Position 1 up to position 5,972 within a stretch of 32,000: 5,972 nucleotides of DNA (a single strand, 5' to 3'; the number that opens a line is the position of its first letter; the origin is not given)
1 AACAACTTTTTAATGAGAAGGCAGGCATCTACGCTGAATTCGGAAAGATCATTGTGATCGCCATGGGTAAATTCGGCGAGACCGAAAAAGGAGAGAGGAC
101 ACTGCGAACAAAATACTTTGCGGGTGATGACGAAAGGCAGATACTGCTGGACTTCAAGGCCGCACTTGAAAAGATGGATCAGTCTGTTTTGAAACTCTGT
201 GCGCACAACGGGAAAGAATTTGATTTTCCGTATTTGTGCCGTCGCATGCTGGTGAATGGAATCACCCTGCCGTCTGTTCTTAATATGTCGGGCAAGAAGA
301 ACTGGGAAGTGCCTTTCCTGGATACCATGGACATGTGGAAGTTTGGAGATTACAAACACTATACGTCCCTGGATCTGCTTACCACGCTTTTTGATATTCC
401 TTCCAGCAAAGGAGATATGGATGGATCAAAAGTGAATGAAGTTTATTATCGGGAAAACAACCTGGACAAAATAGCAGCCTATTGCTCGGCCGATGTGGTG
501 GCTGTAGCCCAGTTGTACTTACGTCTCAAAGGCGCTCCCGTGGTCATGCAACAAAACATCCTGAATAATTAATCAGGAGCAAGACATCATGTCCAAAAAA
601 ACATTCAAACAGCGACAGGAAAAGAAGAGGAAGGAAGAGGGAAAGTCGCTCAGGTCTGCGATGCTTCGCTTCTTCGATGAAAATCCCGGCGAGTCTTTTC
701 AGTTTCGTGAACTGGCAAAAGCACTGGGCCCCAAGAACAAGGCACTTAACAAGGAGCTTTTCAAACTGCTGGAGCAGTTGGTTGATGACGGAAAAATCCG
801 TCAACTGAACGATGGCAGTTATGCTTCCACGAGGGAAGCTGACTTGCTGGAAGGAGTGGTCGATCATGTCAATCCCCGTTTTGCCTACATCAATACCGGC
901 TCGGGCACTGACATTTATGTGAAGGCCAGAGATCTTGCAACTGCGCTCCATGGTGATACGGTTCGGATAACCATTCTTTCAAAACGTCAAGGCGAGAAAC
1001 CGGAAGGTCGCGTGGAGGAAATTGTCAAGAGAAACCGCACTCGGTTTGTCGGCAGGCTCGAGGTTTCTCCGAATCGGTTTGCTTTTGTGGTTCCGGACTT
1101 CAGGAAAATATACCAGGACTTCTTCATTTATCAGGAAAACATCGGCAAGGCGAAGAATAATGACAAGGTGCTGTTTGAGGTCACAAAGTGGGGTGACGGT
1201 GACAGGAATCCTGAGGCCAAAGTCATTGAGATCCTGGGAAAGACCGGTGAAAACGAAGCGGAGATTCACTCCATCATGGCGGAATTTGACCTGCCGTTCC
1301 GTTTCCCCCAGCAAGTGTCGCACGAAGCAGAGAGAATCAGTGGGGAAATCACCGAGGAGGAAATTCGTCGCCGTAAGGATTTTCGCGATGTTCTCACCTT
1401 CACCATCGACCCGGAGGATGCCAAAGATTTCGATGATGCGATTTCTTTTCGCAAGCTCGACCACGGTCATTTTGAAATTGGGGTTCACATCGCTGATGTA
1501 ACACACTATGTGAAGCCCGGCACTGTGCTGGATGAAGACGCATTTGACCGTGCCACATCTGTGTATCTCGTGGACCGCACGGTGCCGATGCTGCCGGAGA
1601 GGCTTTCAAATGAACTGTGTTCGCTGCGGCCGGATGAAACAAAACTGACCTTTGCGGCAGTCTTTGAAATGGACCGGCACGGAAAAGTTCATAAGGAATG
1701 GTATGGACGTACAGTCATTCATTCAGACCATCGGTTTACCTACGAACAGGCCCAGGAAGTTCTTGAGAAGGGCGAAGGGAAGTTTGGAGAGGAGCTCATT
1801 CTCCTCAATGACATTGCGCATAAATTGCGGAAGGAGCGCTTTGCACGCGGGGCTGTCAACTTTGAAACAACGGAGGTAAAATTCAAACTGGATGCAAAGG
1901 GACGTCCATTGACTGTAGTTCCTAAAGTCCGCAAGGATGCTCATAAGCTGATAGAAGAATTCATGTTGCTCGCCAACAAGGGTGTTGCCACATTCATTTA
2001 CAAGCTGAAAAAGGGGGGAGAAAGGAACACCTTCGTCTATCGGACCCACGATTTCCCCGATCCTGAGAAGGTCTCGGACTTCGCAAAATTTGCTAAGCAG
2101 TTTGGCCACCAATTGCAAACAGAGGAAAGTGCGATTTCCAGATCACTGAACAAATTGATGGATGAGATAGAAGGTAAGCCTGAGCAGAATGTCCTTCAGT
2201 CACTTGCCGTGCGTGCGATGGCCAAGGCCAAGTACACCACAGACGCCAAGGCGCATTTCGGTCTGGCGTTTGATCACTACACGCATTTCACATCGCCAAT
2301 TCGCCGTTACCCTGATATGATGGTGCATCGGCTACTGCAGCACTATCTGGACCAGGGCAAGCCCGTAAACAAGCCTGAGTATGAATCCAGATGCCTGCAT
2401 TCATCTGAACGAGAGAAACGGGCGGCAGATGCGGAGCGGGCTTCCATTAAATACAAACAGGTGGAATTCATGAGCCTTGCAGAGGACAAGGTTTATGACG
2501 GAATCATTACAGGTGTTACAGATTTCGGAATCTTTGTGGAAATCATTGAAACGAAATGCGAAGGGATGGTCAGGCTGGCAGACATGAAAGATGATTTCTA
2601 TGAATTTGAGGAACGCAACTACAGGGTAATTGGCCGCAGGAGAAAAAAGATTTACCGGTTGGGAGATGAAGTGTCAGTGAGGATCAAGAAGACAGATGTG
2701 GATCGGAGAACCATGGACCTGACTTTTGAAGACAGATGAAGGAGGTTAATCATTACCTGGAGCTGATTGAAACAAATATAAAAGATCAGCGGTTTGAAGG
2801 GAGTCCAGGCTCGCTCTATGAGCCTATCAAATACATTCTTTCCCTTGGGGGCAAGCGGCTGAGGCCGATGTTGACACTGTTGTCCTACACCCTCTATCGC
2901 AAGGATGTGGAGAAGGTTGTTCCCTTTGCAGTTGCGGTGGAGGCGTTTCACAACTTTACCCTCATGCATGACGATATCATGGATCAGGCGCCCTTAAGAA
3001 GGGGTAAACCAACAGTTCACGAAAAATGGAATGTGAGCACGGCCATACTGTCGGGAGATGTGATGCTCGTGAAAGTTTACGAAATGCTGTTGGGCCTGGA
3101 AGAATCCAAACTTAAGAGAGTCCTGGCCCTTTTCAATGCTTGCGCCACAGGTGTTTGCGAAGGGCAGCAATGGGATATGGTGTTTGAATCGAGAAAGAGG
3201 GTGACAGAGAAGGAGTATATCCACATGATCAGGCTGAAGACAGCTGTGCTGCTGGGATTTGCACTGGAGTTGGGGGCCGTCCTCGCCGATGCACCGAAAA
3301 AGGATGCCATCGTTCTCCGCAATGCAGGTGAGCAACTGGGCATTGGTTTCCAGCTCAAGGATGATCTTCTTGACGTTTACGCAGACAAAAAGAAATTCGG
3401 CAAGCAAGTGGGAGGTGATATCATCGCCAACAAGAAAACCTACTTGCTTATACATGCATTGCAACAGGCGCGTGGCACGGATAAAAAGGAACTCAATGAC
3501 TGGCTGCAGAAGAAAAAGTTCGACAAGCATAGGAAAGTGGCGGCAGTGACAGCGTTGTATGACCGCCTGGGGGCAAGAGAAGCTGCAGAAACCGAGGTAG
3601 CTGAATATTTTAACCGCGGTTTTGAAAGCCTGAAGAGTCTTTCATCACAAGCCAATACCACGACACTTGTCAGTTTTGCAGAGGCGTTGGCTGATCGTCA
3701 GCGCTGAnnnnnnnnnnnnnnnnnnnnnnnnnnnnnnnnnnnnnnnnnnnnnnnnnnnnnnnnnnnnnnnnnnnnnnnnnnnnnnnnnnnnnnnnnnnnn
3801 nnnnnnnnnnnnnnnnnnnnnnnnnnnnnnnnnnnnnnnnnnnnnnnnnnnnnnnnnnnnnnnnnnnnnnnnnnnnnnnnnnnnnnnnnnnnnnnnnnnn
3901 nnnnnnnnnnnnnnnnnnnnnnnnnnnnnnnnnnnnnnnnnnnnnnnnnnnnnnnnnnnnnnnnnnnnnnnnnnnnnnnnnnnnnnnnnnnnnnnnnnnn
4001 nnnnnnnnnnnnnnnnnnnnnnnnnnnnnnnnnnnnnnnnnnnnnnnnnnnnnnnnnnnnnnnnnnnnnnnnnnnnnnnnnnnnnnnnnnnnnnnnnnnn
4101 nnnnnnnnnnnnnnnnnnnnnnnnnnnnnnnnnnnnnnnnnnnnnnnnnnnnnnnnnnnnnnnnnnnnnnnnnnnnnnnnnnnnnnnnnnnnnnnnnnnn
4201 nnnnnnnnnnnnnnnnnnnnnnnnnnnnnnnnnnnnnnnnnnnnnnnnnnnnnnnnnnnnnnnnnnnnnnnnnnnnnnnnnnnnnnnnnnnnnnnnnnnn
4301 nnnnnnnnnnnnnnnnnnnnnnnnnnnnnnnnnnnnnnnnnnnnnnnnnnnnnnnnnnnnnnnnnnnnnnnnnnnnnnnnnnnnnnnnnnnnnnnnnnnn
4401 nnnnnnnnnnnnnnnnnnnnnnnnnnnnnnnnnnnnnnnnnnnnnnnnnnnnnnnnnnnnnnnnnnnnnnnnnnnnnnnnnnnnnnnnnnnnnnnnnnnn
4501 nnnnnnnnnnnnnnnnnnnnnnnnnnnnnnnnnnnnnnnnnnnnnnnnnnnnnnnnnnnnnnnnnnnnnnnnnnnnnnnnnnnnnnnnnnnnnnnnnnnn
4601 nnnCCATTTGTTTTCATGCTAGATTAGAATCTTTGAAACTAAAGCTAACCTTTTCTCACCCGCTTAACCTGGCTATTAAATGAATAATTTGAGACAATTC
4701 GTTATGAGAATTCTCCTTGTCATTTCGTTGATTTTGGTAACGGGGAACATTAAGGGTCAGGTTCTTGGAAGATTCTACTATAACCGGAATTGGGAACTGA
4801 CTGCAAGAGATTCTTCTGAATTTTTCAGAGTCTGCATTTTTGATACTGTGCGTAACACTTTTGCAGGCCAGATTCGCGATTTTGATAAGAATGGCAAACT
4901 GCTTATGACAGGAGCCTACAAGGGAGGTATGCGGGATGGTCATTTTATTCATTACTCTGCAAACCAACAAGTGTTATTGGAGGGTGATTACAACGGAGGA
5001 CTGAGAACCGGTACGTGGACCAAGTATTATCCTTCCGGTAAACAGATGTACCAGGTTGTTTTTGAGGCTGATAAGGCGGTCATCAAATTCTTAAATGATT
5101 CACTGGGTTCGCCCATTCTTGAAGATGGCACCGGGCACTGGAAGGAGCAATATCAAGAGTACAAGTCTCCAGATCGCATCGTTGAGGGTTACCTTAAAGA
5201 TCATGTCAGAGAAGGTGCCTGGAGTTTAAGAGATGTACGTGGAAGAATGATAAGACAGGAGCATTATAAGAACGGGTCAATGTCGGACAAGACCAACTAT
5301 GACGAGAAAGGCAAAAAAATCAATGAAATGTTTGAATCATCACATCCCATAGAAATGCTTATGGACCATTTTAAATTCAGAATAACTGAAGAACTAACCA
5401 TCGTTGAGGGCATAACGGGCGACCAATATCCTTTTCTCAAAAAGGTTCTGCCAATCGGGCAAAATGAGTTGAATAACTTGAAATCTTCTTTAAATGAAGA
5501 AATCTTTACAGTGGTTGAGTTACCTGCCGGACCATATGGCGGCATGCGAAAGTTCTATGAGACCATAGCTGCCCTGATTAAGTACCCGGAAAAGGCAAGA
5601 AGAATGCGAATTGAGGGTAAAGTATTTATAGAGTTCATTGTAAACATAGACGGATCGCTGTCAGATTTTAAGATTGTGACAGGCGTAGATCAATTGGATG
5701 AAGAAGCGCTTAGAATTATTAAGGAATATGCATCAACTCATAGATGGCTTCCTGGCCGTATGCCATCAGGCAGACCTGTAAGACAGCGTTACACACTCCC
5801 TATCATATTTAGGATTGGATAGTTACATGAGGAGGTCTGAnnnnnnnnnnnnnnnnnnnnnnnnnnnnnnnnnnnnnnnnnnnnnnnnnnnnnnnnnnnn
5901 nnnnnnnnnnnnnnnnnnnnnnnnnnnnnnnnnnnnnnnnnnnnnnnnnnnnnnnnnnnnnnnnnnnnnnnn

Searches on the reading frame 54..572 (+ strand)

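Call 64: search_protein_families(library=pfam, proteins=[window:54-572:+], max_evalue=0.001)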
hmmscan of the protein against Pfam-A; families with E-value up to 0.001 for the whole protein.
window:54-572:+ (172 aa): 3 families
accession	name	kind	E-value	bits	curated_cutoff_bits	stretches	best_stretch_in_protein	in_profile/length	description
PF10108.15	DNA_pol_B_exo2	-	1.2e-17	64.7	24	1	25-159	35-174/213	Predicted 3'-5' exonuclease related to the exonuclease domain of PolB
PF13482.12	RNase_H_2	-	2.6e-09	37.7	22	1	15-157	31-163/165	RNase_H superfamily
PF03104.25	DNA_pol_B_exo1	-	0.0001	22.2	23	1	22-77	138-192/242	DNA polymerase family B, exonuclease domain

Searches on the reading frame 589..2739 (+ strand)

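Call 64: search_protein_families(library=pfam, proteins=[window:589-2739:+], max_evalue=0.001)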
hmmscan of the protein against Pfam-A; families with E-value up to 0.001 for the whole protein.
window:589-2739:+ (716 aa): 6 families
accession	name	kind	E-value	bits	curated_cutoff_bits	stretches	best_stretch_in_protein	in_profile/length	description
PF00773.25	RNB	-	1.5e-112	376.5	29.3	1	262-588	1-325/326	RNB domain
PF17876.7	CSD2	-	2.1e-30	105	26.2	1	166-240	1-74/74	Cold shock domain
PF08206.17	OB_RNB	-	1.8e-18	66.4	24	2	155-215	1-58/58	Ribonuclease B OB domain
PF00575.29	S1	-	1.3e-14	54.8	22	1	631-712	3-72/74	S1 RNA binding domain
PF17849.7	OB_Dis3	-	1.4e-06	28.7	22.8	1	183-234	27-77/77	Dis3-like cold-shock domain 2 (CSD2)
PF25049.1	OB_HELZ2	-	1.7e-05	25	29.3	0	107-150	43-89/90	3'-5' exoribonuclease HELZ2, OB-fold domain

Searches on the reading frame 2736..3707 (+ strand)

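Call 64: search_protein_families(library=pfam, proteins=[window:2736-3707:+], max_evalue=0.001)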
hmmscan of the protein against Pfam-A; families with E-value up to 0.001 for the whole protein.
window:2736-3707:+ (323 aa): 1 family
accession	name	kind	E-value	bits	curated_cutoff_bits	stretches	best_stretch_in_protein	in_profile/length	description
PF00348.22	polyprenyl_synt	-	4.1e-75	252.7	27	1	27-271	4-247/251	Polyprenyl synthetase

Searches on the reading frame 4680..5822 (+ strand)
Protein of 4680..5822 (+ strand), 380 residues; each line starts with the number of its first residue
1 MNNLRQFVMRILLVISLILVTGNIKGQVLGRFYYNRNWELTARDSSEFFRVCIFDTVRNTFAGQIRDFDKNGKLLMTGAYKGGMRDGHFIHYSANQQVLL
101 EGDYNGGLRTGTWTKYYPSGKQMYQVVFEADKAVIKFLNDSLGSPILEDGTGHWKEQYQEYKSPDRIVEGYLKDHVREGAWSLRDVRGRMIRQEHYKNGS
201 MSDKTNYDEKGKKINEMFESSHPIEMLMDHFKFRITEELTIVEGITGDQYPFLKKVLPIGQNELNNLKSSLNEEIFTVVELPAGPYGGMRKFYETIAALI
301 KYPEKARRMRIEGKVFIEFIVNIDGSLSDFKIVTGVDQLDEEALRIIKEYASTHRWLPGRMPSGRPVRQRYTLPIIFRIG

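Call 64: search_protein_families(library=pfam, proteins=[window:4680-5822:+], max_evalue=0.001)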
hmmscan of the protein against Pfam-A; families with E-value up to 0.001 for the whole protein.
window:4680-5822:+ (380 aa): 2 families
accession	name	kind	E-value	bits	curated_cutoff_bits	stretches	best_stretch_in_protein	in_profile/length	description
PF03544.19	TonB_C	-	2.9e-15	56.9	24.6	1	301-379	4-79/79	Gram-negative bacterial TonB protein C-terminal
PF07661.19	MORN_2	-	0.00016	22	29.6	0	109-126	1-18/22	MORN repeat variant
